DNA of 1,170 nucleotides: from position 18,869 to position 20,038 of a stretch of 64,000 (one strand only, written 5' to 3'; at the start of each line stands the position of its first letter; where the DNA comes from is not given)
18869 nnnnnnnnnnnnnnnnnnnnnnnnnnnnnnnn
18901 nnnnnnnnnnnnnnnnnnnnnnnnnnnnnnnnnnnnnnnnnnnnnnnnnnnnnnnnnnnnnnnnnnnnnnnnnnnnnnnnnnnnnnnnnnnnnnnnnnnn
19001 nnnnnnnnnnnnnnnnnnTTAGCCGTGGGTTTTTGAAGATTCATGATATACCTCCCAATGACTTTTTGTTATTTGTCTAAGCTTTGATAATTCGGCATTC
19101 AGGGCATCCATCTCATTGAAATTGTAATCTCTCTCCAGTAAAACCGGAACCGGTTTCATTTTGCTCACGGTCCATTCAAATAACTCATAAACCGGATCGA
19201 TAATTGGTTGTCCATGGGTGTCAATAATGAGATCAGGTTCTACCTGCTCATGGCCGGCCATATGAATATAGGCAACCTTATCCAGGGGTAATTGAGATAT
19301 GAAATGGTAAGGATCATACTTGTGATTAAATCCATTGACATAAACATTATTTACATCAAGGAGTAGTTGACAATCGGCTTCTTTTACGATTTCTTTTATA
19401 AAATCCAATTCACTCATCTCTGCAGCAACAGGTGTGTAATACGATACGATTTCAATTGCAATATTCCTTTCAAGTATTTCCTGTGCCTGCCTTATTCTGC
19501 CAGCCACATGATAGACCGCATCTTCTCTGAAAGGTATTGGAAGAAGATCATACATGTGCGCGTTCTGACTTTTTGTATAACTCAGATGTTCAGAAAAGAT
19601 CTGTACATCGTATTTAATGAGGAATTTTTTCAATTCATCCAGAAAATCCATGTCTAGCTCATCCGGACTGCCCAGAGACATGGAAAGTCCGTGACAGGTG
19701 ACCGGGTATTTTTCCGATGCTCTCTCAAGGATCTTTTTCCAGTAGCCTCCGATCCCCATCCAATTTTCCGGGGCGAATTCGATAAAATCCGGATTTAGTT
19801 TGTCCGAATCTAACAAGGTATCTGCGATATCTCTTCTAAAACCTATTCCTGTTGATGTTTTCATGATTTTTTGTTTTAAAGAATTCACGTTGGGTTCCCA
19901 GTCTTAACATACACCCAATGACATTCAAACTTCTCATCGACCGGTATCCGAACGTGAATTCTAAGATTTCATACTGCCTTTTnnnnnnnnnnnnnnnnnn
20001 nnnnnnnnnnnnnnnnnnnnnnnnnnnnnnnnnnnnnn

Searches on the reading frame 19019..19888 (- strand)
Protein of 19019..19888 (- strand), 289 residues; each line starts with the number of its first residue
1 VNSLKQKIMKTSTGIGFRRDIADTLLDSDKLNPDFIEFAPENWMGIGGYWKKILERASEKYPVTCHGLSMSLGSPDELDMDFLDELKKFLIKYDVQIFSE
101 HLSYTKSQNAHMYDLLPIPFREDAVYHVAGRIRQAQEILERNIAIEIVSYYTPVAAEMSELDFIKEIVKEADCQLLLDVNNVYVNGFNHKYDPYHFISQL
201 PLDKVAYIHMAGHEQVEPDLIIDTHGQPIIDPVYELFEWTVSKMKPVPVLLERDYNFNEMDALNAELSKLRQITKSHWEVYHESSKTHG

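Call 3: search_protein_families(library=ncbifam, proteins=[window:19019-19888:-], max_evalue=0.01)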
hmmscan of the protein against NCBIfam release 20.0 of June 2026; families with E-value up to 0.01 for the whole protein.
window:19019-19888:- (289 aa): 5 families
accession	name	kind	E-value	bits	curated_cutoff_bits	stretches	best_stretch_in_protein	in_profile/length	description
NF003818.2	PRK05409.1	equivalog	4.8e-113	377.1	360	1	13-273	2-263/264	HvfB family MNIO-type RiPP peptide maturase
NF050167.1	MNIO_BufB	equivalog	7.1e-81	271.4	310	1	13-269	1-260/262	MNIO family bufferin maturase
NF050151.1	RiPP_MNIO_ApyH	equivalog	1.2e-20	73.8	400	1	54-274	48-280/283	multinuclear non-heme iron-dependent oxidative enzyme ApyH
NF050165.1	MNIO_ChrH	equivalog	5.2e-15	55.4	600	1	52-247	48-250/363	MNIO family chryseobactin maturase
TIGR04159.2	methbact_MbnB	equivalog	2e-11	43.9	325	1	60-274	46-259/261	methanobactin biosynthesis protein MbnB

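Call 4: search_protein_families(library=pfam, proteins=[window:19019-19888:-], max_evalue=0.01)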
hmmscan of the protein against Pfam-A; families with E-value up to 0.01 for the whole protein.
window:19019-19888:- (289 aa): 1 family
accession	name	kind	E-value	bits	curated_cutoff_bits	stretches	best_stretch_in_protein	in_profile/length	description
PF05114.20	MbnB_TglH_ChrH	-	7.9e-98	327.3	25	1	13-274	2-262/263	RiPP precursor modification enzyme MbnB/TglH/ChrH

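Call 11: find_related_loci(query=window:19019-19888:-, collection=genome_contigs, flank=4000)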
Query window:19019-19888:- (289 aa) in genome_contigs; peptide patterns used: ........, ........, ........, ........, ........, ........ (x = any residue, [..] = any of these).
192 stretches matched a pattern; 173 encode a relative of the query (tblastn E <= 1e-3); the best 80 are kept; 80 distinct loci.
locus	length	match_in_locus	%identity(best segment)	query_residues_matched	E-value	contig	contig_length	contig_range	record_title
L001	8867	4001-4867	86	1-289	9e-172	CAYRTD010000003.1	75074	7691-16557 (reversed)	MAG TPA_asm: uncultured Bacteroidaceae bacterium isolate SRP332253_co1_293 genome assembly, contig: NODE_312_length_7507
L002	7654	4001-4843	74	5-285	6e-145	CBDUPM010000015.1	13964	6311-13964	MAG TPA_asm: uncultured Bacteroidales bacterium isolate SRR22808120_binner23_Refined_76 genome assembly, contig: ERZ2504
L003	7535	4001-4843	73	5-285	4e-142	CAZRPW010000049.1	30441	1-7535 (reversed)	MAG TPA_asm: uncultured Bacteroides sp. isolate binchicken_co42_498 genome assembly, contig: NODE_1507_length_30441_cov_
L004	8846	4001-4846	71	4-285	8e-140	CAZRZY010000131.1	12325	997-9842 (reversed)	MAG TPA_asm: uncultured Bacteroides sp. isolate SRP141376_co3_418 genome assembly, contig: NODE_14171_length_12325_cov_5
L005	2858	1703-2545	70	5-285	7e-146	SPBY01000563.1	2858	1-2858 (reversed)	MAG: Bacteroidia bacterium isolate das_tool.concoct.150 k141_887595, whole genome shotgun sequence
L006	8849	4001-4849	71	4-286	1e-138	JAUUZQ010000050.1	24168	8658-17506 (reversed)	MAG: Bacteroidales bacterium isolate CSMAG_197 CSMAG_197_k127_3944078_length_24168_cov_23.2360, whole genome shotgun seq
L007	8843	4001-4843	69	5-285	1e-137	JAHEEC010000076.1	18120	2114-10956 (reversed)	MAG: Bacteroidetes bacterium isolate Ww252 NODE_4905_length_18120_cov_7.217290, whole genome shotgun sequence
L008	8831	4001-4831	71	9-285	1e-137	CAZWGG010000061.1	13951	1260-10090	MAG TPA_asm: uncultured Bacteroidales bacterium isolate binchicken_co129_198 genome assembly, contig: NODE_13329_length_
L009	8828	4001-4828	71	9-284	1e-137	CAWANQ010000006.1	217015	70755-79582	MAG: uncultured Bacteroidetes bacterium isolate MFD03804.bin.1.203 genome assembly, contig: contig_26698, whole genome s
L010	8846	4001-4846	70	5-286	1e-137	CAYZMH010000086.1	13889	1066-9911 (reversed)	MAG TPA_asm: uncultured Bacteroidaceae bacterium isolate binchicken_co13_123 genome assembly, contig: NODE_6677_length_1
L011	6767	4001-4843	68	5-285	2e-137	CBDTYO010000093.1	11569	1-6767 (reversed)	MAG TPA_asm: uncultured Bacteroidia bacterium isolate ERR2431960_concoct_72 genome assembly, contig: ERZ23880139.2677, w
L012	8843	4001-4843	70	4-284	6e-137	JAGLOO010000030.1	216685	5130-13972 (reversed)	MAG: Bacteroidales bacterium isolate RS_7_37 ROV157_7.bin.37.fa_30, whole genome shotgun sequence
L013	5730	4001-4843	68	5-285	4e-136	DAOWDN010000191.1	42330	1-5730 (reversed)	MAG TPA_asm: Bacteroidia bacterium isolate CSMAG_1914 CSMAG_1914_k141_909713_length_42330_cov_18.7226, whole genome shot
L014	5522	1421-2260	69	5-284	3e-136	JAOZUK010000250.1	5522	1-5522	MAG: Bacteroidales bacterium isolate GMC8.maxbin2.069_sub GMC8_19677_length_5522_cov_30.946772, whole genome shotgun seq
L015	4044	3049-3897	69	2-284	1e-138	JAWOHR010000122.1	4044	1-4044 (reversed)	MAG: Bacteroidales bacterium isolate CWP4-3.bin.80 k191_4119514, whole genome shotgun sequence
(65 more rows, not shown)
